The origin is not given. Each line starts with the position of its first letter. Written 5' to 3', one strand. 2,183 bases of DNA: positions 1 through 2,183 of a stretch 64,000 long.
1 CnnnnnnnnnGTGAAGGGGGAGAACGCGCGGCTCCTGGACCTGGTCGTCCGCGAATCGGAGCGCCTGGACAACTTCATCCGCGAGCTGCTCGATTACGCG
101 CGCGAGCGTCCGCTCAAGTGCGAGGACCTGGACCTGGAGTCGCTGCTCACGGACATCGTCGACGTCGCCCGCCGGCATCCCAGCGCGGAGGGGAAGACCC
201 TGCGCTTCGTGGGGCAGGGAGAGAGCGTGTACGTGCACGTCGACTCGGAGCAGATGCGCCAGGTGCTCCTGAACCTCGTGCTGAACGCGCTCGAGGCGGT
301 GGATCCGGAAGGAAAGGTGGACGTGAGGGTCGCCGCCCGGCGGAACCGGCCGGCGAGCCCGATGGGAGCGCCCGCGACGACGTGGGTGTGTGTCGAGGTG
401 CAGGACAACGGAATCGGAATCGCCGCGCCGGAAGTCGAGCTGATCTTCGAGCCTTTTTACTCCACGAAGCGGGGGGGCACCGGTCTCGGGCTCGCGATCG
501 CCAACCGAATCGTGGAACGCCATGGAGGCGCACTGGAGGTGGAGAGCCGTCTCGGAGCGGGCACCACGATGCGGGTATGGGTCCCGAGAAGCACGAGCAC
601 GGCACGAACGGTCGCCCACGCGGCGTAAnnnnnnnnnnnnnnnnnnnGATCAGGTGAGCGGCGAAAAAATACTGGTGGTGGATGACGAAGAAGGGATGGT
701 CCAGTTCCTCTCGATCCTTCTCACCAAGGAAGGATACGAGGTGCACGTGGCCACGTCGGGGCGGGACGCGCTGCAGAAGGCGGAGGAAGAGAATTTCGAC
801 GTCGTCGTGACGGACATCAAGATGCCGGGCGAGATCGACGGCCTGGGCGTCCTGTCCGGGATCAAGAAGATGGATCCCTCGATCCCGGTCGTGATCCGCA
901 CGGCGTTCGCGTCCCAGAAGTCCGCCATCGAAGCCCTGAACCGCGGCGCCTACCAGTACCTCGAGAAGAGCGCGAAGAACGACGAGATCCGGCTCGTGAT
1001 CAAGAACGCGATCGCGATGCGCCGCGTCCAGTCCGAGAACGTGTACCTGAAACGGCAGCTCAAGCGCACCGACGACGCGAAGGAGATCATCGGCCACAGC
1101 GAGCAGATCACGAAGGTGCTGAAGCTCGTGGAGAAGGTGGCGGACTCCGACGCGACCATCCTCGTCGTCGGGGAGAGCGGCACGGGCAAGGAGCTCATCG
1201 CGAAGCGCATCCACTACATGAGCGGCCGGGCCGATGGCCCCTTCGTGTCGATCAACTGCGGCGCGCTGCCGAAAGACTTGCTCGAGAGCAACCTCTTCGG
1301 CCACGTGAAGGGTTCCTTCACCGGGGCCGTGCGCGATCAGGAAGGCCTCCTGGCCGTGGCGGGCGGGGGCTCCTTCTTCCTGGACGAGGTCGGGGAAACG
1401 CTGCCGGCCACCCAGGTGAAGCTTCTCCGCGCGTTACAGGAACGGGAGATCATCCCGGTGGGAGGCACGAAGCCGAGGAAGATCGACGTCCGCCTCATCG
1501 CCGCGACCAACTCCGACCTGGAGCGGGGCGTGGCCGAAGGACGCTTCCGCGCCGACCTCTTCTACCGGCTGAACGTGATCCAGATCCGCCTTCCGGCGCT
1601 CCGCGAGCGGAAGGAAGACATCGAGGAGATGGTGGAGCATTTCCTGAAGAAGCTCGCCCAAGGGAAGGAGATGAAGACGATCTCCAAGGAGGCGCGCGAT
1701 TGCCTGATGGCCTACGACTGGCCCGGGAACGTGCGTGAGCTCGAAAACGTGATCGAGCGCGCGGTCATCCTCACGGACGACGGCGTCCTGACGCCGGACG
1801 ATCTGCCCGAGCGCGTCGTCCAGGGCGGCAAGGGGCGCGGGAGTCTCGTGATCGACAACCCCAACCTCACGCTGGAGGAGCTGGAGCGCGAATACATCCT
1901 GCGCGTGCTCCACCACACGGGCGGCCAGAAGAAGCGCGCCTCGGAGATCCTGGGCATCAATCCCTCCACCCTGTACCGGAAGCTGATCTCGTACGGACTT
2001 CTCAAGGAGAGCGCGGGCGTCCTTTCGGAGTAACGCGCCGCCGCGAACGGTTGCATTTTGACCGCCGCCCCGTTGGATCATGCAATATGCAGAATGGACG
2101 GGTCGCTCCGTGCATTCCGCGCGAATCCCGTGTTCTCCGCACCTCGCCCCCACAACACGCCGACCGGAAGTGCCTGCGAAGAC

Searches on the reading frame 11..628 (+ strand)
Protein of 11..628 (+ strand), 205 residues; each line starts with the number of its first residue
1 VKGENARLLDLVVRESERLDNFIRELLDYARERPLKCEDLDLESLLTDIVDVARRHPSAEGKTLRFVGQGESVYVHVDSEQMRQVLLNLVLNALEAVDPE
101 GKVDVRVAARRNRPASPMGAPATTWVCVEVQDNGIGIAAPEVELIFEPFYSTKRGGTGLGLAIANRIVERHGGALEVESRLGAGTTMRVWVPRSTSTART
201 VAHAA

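Call 6: search_protein_families(library=pfam, proteins=[window:11-628:+], max_evalue=0.01)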
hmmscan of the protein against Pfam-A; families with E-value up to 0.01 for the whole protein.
window:11-628:+ (205 aa): 2 families
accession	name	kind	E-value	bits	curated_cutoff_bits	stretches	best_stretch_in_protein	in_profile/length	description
PF02518.31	HATPase_c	-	1.7e-29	102.9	26.4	1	78-193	2-109/111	Histidine kinase-, DNA gyrase B-, and HSP90-like ATPase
PF13581.12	HATPase_c_2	-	0.0063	17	27.4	0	91-177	41-114/127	Histidine kinase-like ATPase domain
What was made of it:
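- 11..628 (+): 3' part of the pilS-like sensor histidine kinase gene, cut by the window start. HATPase_c domain at 1.7e-29 (call 6).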

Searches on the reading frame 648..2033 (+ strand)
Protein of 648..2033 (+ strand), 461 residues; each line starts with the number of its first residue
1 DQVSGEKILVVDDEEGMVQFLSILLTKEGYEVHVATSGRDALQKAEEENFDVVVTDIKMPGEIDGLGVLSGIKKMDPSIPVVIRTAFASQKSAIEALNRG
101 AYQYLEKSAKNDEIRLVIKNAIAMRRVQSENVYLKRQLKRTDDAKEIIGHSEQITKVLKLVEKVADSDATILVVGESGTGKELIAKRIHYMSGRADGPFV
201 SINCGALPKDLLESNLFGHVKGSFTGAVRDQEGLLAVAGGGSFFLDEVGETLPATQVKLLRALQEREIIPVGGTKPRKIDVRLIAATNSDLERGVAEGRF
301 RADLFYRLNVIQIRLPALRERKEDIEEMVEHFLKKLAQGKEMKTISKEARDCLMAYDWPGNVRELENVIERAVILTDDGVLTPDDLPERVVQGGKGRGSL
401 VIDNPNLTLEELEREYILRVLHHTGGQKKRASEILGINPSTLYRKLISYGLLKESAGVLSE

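Call 6: search_protein_families(library=pfam, proteins=[window:648-2033:+], max_evalue=0.01)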
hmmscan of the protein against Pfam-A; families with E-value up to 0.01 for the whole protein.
window:648-2033:+ (461 aa): 11 families
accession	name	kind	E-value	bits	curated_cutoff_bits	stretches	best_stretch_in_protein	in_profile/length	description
PF00158.32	Sigma54_activat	-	6.3e-67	224.9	20.2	1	147-313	1-167/168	Sigma-54 interaction domain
PF25601.1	AAA_lid_14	-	1.6e-28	98.8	27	1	319-395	1-79/87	AAA+ ATPase lid domain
PF00072.30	Response_reg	-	5.2e-28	97.9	30.2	1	8-118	1-110/111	Response regulator receiver domain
PF14532.12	Sigma54_activ_2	-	3.3e-20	73.2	25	1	148-318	1-138/138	Sigma-54 interaction domain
PF02954.25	HTH_8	-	7.5e-14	51.6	22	1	408-446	1-39/42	Bacterial regulatory protein, Fis family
PF07728.20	AAA_5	-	2.5e-09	37.7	22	1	171-290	2-124/139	AAA domain (dynein-related subfamily)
PF13191.12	AAA_16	-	8e-05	23.6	32.6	1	148-239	3-103/167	AAA ATPase domain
PF23198.2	PDE8A_N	-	0.0026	18.1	29.6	1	9-103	14-113/147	PDE8A-like, N-terminal domain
PF01861.22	BpsA_C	-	0.0026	17.5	27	1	6-56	68-119/243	Branched-chain polyamine synthase A C-terminal domain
PF01078.27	Mg_chelatase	-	0.0054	16.6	20.3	0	162-191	16-45/207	Magnesium chelatase, subunit ChlI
PF00004.35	AAA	-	0.0082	17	21.2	0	171-289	1-110/131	ATPase family associated with various cellular activities (AAA)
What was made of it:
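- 654..2033 (+): pilR-like NtrC-family sigma-54 activator, 459 aa. Response_reg, Sigma54_activat (6.3e-67), AAA_lid_14 and HTH_8 domains (call 6).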
